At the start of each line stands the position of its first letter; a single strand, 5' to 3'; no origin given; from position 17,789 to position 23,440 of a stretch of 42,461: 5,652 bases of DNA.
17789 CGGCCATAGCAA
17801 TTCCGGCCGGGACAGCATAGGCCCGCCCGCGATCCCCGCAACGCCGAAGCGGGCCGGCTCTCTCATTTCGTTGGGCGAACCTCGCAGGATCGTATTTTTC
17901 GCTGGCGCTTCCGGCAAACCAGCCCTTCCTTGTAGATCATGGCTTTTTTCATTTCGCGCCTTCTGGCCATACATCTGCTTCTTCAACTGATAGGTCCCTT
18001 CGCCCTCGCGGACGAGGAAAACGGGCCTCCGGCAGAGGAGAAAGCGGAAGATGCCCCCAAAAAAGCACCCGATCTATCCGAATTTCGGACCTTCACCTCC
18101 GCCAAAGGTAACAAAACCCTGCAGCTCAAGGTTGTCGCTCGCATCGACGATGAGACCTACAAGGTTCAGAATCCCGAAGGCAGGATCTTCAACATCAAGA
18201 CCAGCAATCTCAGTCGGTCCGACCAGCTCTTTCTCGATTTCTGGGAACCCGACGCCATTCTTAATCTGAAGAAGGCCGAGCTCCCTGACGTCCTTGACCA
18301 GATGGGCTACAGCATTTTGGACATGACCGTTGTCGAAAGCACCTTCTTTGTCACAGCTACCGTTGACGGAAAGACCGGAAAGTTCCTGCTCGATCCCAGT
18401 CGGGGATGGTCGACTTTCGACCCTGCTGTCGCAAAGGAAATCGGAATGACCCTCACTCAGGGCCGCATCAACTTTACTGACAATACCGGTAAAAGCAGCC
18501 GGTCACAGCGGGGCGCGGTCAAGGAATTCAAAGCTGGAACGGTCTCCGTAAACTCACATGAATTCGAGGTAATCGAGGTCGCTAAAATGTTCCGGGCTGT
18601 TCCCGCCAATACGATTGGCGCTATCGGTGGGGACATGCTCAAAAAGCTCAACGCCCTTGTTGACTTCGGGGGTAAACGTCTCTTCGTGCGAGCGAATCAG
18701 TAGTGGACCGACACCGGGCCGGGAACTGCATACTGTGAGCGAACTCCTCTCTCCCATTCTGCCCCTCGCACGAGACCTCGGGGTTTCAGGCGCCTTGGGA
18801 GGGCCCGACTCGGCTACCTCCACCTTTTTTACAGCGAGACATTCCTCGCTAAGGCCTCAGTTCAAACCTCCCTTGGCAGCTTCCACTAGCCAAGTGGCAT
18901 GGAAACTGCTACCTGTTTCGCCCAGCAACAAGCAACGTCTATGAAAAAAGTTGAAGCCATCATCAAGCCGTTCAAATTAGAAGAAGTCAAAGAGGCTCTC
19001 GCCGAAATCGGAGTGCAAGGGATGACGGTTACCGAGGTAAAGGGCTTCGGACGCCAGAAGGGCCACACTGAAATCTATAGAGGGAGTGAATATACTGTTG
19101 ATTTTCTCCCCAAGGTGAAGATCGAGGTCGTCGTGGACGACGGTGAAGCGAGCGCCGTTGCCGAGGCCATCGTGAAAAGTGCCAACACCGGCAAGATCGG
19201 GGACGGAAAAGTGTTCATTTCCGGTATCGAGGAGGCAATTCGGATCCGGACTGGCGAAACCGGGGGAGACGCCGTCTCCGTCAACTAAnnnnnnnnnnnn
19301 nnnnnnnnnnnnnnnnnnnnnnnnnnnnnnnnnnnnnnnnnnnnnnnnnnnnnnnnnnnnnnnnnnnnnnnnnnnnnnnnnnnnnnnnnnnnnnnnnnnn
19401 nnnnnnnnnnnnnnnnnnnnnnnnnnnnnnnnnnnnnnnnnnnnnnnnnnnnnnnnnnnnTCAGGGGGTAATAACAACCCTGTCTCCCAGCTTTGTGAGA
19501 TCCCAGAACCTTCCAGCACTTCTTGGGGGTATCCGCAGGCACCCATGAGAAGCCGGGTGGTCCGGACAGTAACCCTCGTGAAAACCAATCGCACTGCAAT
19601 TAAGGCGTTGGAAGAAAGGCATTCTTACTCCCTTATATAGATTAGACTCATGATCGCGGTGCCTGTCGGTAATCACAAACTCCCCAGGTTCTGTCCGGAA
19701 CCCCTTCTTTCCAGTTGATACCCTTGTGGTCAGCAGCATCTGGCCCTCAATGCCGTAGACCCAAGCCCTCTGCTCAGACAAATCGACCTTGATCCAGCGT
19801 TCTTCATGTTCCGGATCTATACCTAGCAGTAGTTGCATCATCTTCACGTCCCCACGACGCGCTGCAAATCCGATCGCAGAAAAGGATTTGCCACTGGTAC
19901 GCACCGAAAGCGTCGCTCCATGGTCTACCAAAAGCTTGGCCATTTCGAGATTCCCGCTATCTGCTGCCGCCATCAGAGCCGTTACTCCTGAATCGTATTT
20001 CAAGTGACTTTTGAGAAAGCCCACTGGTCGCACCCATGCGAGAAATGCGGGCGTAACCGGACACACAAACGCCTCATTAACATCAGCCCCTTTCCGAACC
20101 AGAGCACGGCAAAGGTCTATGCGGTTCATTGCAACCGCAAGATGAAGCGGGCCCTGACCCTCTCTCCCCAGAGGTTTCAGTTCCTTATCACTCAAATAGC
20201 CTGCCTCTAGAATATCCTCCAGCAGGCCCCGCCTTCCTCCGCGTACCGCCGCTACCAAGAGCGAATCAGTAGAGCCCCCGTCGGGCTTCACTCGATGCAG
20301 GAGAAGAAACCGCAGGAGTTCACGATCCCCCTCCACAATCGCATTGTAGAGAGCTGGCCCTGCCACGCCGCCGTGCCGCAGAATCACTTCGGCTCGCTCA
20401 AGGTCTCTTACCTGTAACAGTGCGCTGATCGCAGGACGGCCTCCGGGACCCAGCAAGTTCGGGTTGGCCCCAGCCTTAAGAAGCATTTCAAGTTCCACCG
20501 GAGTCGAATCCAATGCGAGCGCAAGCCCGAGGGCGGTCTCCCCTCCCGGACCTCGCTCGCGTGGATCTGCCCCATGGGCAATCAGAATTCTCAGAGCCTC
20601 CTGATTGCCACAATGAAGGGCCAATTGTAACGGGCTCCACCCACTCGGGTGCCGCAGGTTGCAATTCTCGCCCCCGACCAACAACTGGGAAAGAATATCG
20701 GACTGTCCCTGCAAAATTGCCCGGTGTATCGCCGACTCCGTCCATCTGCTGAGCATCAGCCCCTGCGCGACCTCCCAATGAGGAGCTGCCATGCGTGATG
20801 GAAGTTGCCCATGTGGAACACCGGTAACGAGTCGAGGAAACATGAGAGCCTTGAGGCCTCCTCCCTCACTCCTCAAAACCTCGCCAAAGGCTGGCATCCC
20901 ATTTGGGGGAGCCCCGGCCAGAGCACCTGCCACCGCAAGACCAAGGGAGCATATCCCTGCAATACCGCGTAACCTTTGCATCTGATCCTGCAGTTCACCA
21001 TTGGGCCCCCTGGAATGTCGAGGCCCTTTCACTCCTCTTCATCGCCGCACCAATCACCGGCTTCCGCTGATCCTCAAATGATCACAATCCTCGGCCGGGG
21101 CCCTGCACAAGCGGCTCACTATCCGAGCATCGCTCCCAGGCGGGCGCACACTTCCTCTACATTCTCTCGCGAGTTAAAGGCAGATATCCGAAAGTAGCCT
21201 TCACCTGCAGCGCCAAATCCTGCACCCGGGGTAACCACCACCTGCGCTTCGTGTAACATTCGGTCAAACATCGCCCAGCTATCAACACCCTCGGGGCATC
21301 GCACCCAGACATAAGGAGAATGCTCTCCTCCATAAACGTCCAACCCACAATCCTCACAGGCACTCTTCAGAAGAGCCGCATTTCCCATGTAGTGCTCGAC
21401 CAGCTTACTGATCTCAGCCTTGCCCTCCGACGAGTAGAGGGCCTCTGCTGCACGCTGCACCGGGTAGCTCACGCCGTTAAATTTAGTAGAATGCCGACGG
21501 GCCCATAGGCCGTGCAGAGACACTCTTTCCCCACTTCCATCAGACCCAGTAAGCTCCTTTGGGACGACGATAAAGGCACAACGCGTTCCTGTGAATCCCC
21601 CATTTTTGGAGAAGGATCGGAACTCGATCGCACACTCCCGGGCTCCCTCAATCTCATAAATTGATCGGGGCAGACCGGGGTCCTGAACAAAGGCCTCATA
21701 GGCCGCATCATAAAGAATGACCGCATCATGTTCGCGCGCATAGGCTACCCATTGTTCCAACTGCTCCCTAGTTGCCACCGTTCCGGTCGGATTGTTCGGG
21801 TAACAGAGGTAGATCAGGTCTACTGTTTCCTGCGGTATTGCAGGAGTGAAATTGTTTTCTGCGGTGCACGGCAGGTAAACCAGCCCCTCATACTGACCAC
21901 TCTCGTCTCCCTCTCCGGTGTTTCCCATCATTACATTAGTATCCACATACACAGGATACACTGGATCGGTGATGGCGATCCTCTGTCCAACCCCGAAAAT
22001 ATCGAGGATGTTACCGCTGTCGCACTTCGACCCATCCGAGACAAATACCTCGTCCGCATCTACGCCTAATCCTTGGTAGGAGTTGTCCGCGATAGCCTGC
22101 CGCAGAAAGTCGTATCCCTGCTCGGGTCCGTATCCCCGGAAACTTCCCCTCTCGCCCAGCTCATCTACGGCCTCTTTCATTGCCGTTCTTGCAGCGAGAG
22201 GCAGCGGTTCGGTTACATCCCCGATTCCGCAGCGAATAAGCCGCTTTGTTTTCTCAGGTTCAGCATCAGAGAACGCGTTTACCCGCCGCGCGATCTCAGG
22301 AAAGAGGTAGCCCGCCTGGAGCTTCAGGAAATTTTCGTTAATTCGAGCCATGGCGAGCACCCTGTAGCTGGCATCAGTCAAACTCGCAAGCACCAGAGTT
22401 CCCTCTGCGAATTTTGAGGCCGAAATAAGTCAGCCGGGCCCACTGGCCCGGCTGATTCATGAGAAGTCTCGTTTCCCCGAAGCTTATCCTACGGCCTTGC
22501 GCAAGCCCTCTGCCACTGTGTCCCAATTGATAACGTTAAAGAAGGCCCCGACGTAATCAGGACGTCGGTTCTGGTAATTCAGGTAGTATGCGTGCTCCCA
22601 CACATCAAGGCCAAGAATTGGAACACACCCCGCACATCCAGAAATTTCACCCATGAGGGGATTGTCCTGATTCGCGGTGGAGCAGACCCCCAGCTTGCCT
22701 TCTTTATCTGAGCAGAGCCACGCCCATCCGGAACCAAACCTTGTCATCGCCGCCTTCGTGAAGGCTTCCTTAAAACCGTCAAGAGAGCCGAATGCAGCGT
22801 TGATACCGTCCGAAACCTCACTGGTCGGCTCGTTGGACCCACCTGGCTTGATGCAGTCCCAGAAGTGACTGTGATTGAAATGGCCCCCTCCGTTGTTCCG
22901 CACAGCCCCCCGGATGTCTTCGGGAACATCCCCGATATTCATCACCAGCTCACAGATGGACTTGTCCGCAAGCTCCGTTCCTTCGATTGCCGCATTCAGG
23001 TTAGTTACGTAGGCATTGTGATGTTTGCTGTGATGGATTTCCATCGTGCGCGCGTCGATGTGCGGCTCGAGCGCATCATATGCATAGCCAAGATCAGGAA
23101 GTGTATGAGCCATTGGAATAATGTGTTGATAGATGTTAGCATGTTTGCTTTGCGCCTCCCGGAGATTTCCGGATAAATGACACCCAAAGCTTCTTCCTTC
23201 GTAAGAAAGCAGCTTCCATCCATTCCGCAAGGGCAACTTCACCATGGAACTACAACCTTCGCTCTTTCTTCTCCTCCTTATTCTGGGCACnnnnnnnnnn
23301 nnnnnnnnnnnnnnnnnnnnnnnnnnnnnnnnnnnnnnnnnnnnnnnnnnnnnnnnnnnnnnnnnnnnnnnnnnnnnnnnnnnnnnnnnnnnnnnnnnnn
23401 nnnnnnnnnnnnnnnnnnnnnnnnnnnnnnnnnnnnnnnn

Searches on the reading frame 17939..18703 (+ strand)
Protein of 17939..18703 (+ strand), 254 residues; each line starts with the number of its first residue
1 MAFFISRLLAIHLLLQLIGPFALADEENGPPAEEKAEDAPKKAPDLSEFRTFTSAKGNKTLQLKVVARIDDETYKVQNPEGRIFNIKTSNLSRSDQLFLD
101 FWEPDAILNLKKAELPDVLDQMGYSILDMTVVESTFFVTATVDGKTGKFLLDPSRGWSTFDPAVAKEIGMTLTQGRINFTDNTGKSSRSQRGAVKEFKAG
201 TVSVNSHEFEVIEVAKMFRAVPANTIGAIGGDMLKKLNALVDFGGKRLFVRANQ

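Call 22: search_protein_families(library=pfam, proteins=[window:17939-18703:+])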
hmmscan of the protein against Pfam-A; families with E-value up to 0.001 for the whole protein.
window:17939-18703:+ (254 aa): 1 family
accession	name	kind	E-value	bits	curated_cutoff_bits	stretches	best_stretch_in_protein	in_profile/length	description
PF13650.11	Asp_protease_2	-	2.5e-07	31.8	24.3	1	138-213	1-77/90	Aspartyl protease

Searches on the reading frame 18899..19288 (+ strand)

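Call 23: search_protein_families(library=pfam, proteins=[window:18899-19288:+])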
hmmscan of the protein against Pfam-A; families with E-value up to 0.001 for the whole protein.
window:18899-19288:+ (129 aa): 1 family
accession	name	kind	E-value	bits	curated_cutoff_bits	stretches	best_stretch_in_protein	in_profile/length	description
PF00543.27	P-II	-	3.2e-33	114.6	25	1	15-120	1-102/102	Nitrogen regulatory protein P-II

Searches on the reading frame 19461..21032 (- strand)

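Call 23: search_protein_families(library=pfam, proteins=[window:19461-21032:-])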
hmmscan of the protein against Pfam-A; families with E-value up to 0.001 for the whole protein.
window:19461-21032:- (523 aa): 7 families
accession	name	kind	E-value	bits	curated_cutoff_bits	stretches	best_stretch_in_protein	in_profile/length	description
PF12796.13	Ank_2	-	2e-31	108.9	27.3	3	102-192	1-87/90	Ankyrin repeats (3 copies)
PF13606.12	Ank_3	-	1.3e-28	95.8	22.3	1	292-319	2-29/30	Ankyrin repeat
PF00023.36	Ank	-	1e-27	95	21.1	3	349-379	2-32/33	Ankyrin repeat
PF13637.12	Ank_4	-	4.3e-23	81.3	22.7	1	354-403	2-50/50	Ankyrin repeats (many copies)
PF13857.12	Ank_5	-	8.6e-18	64.7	27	1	94-138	12-56/56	Ankyrin repeats (many copies)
PF03734.19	YkuD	-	2.1e-16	61.3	23.4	1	412-521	2-146/146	L,D-transpeptidase catalytic domain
PF24521.3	Ank_KRIT1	-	2.3e-06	27.8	80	0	228-309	22-102/149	KRIT1 ankyrin-repeats domain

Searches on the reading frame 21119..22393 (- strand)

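Call 23: search_protein_families(library=pfam, proteins=[window:21119-22393:-])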
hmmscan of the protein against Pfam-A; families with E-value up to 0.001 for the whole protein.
window:21119-22393:- (424 aa): 1 family
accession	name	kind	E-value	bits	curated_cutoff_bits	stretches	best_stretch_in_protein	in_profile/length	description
PF00155.27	Aminotran_1_2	-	1.3e-38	133.6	19.7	1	56-419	7-361/361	Aminotransferase class I and II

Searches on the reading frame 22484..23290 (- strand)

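Call 23: search_protein_families(library=pfam, proteins=[window:22484-23290:-])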
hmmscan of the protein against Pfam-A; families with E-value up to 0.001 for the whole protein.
window:22484-23290:- (268 aa): 2 families
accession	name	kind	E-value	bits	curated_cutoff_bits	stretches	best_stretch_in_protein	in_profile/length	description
PF02777.23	Sod_Fe_C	-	6.4e-40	135.8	20.9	1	155-261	1-101/102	Iron/manganese superoxide dismutases, C-terminal domain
PF00081.27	Sod_Fe_N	-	6.3e-32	110.3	27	1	62-147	2-81/82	Iron/manganese superoxide dismutases, alpha-hairpin domain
